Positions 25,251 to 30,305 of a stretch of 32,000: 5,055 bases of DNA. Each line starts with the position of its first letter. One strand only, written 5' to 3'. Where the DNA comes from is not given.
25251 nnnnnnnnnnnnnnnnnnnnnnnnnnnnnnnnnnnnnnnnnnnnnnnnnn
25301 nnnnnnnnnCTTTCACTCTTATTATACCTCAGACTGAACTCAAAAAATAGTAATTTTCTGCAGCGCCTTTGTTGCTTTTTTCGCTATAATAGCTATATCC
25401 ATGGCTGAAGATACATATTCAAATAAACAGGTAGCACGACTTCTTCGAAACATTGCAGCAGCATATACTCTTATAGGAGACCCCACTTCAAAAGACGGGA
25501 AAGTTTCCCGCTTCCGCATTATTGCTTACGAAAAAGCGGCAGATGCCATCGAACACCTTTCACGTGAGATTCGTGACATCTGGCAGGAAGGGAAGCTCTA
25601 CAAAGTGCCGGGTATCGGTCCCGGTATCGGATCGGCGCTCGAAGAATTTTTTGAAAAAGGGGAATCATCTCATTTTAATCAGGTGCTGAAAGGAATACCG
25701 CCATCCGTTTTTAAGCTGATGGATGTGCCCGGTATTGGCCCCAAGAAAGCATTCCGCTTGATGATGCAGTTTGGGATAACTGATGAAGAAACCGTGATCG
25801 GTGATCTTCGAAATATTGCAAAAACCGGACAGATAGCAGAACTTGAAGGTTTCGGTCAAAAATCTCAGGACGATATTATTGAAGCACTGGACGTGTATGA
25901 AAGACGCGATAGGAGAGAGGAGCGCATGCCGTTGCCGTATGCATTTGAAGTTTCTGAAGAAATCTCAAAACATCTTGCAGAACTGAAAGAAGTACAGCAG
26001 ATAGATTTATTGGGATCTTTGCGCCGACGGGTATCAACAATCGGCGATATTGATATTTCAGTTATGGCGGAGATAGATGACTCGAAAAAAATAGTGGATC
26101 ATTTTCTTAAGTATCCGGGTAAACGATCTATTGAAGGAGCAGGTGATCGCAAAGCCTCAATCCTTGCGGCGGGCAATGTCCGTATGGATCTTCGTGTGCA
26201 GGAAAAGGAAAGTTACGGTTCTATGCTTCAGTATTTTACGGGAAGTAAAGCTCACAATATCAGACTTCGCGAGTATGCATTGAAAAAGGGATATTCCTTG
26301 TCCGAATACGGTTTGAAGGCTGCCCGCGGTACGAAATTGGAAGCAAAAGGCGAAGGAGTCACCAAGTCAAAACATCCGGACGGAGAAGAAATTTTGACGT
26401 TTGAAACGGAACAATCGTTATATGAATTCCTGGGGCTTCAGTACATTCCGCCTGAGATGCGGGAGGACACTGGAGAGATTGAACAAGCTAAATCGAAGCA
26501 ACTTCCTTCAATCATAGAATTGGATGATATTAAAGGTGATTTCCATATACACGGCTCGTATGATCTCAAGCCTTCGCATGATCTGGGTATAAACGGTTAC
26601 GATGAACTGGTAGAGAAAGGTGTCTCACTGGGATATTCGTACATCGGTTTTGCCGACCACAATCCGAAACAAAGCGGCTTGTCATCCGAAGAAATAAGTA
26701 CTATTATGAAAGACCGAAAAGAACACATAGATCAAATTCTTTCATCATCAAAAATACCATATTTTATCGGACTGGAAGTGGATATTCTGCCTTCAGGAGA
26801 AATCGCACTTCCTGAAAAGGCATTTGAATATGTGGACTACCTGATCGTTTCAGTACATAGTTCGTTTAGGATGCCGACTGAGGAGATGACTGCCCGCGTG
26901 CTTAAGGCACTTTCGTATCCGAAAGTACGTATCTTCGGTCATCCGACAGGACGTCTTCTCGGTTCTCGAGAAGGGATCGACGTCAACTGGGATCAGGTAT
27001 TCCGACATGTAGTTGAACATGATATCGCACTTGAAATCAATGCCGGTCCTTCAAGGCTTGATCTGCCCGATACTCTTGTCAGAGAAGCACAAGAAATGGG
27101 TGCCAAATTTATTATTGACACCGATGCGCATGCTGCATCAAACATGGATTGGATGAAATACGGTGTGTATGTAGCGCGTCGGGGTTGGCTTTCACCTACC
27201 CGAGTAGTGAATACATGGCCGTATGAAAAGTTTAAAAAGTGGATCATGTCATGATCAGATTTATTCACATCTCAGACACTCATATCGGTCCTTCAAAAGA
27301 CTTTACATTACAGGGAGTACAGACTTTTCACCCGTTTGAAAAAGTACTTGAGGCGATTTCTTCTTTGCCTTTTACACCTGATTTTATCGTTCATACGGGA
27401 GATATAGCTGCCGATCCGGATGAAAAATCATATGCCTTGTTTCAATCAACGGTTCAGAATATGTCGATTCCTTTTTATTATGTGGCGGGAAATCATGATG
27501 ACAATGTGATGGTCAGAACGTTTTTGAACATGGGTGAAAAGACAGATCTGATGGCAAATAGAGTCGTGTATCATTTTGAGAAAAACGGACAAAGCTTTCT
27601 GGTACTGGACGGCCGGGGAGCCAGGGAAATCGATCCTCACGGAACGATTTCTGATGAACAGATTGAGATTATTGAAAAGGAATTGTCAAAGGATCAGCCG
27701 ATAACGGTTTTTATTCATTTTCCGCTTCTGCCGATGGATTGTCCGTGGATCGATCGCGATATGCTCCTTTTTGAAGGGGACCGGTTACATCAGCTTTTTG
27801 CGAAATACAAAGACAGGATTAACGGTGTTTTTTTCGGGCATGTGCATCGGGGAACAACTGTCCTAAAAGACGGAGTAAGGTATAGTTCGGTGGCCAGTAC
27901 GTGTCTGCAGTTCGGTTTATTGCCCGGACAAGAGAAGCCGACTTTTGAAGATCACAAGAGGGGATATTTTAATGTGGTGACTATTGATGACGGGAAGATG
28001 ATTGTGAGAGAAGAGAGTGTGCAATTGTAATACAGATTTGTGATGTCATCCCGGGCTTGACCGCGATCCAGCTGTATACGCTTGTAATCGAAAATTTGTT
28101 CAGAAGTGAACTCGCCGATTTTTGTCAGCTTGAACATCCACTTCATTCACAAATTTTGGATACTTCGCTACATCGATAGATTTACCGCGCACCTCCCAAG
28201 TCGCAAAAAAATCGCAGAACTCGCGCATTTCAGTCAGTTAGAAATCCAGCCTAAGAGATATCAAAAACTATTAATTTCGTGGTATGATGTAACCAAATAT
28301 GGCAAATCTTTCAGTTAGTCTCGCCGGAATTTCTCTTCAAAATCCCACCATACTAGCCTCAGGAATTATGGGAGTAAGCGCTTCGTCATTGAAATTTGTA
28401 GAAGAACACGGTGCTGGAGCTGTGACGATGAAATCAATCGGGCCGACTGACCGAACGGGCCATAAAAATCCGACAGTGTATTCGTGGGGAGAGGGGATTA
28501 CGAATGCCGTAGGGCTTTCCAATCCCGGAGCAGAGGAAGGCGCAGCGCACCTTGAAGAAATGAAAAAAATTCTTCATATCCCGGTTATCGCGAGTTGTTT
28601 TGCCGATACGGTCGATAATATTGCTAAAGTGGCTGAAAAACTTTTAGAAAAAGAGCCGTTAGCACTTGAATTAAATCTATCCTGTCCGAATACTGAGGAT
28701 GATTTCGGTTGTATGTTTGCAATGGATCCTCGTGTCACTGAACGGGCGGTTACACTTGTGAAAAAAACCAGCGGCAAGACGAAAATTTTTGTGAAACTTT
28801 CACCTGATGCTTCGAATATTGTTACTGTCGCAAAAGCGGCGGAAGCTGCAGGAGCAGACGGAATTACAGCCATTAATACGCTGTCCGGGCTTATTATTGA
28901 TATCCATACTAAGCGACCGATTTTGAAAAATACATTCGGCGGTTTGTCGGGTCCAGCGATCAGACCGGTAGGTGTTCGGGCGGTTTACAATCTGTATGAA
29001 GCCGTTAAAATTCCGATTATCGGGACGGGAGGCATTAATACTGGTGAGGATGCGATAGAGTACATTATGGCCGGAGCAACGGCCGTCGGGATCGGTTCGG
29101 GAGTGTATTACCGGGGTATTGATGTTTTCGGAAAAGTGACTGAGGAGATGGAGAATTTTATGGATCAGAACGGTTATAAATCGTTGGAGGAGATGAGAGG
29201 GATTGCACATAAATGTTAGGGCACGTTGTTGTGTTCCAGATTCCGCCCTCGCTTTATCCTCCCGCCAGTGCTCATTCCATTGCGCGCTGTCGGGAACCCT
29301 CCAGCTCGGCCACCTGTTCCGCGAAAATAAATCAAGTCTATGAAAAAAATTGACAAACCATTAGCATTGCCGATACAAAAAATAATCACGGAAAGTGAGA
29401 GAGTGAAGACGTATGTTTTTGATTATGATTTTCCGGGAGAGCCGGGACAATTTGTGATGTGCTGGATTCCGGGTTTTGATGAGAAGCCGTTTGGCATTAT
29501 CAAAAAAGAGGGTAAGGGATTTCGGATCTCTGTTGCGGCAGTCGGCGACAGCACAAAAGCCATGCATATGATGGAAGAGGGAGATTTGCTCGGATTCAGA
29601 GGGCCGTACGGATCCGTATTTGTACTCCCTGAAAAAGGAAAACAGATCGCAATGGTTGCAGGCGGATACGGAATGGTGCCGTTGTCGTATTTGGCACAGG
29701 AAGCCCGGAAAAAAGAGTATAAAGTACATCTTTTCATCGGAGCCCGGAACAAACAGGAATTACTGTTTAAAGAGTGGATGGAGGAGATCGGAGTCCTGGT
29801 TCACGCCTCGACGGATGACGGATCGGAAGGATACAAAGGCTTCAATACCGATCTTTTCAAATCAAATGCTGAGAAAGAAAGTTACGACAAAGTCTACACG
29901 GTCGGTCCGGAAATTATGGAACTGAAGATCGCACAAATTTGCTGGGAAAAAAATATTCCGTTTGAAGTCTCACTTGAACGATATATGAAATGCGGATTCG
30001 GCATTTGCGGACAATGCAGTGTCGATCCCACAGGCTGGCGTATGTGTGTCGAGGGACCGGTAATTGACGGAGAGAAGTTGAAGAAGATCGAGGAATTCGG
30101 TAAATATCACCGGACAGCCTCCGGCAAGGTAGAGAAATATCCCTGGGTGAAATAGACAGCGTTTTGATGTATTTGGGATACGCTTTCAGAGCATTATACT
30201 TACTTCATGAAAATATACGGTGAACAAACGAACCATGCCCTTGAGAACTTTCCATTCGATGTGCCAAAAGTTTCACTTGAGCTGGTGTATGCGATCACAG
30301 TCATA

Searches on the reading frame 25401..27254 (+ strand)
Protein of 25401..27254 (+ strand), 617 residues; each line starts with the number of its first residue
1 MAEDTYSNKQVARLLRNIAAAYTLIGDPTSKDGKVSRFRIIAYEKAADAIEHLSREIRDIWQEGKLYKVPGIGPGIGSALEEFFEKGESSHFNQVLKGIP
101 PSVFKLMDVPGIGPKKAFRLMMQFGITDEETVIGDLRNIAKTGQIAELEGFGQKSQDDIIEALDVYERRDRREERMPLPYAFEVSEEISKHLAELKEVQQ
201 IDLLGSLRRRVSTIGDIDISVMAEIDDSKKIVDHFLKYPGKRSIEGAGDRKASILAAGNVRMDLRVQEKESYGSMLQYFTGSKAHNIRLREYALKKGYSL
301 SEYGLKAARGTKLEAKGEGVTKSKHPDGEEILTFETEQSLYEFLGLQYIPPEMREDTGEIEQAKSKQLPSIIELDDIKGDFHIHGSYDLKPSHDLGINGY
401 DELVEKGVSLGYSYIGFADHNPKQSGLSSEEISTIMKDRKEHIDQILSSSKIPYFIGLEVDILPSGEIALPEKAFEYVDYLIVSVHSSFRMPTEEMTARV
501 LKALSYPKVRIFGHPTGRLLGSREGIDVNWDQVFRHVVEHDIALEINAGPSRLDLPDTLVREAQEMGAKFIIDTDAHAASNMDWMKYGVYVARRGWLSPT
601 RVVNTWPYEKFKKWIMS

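Call 38: search_protein_families(library=pfam, proteins=[window:25401-27254:+], max_evalue=0.001)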
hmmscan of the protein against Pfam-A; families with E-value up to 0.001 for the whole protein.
window:25401-27254:+ (617 aa): 6 families
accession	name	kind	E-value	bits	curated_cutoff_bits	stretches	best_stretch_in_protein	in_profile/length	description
PF14791.11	DNA_pol_B_thumb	-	3.5e-23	81.7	25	1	276-355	2-63/63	DNA polymerase beta thumb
PF14716.13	HHH_8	-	1e-12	48.7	30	1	8-88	3-72/73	Helix-hairpin-helix domain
PF14520.12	HHH_5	-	3.8e-07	30.9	27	1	106-163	4-55/57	Helix-hairpin-helix domain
PF02811.25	PHP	-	6.7e-06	27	26.4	1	380-548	1-163/164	PHP domain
PF00633.29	HHH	-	2.5e-05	24.3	24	0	98-117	5-24/30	Helix-hairpin-helix motif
PF14792.12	DNA_pol_B_palm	-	0.00098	19.8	25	0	176-228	2-54/113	DNA polymerase beta palm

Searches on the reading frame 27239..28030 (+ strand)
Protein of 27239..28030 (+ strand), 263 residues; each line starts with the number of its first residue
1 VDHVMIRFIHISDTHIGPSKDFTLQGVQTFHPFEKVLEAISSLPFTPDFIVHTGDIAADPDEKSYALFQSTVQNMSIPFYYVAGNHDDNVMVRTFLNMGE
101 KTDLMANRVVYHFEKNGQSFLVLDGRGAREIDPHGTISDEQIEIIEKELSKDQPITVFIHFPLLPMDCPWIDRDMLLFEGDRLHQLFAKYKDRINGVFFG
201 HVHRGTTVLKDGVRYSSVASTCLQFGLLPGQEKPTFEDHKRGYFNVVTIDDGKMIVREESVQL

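Call 38: search_protein_families(library=pfam, proteins=[window:27239-28030:+], max_evalue=0.001)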
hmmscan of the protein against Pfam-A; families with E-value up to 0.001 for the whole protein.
window:27239-28030:+ (263 aa): 2 families
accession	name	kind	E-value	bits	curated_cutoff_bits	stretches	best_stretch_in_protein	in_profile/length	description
PF00149.33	Metallophos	-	2.7e-17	64.3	21.5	1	6-204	1-190/191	Calcineurin-like phosphoesterase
PF12850.12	Metallophos_2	-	2.3e-08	34.6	27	1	7-98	2-60/154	Calcineurin-like phosphoesterase superfamily domain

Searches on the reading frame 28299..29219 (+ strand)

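Call 25: search_protein_families(library=pfam, proteins=[window:28299-29219:+], max_evalue=0.001)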
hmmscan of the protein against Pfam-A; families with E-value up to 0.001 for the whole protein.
window:28299-29219:+ (306 aa): 4 families
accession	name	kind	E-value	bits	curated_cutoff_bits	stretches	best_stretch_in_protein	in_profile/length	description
PF01180.27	DHO_dh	-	4.6e-74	249.7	27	1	4-288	2-291/291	Dihydroorotate dehydrogenase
PF01207.24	Dus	-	3.3e-07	30.2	20.4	0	100-190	60-156/311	Dihydrouridine synthase (Dus)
PF01070.24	FMN_dh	-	6.1e-05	22.6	24.9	1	228-299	262-343/350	FMN-dependent dehydrogenase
PF00977.27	His_biosynth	-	0.00016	21.6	23.6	0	224-269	60-105/228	Histidine biosynthesis protein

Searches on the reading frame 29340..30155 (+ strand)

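Call 25: search_protein_families(library=pfam, proteins=[window:29340-30155:+], max_evalue=0.001)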
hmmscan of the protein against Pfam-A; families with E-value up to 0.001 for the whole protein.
window:29340-30155:+ (271 aa): 2 families
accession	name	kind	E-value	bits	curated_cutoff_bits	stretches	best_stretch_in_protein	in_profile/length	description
PF10418.14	DHODB_Fe-S_bind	-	3.6e-11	43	23.9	1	213-247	1-40/41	Iron-sulfur cluster binding domain of dihydroorotate dehydrogenase B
PF00175.26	NAD_binding_1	-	7.6e-07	30.2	22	1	105-194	1-104/109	Oxidoreductase NAD-binding domain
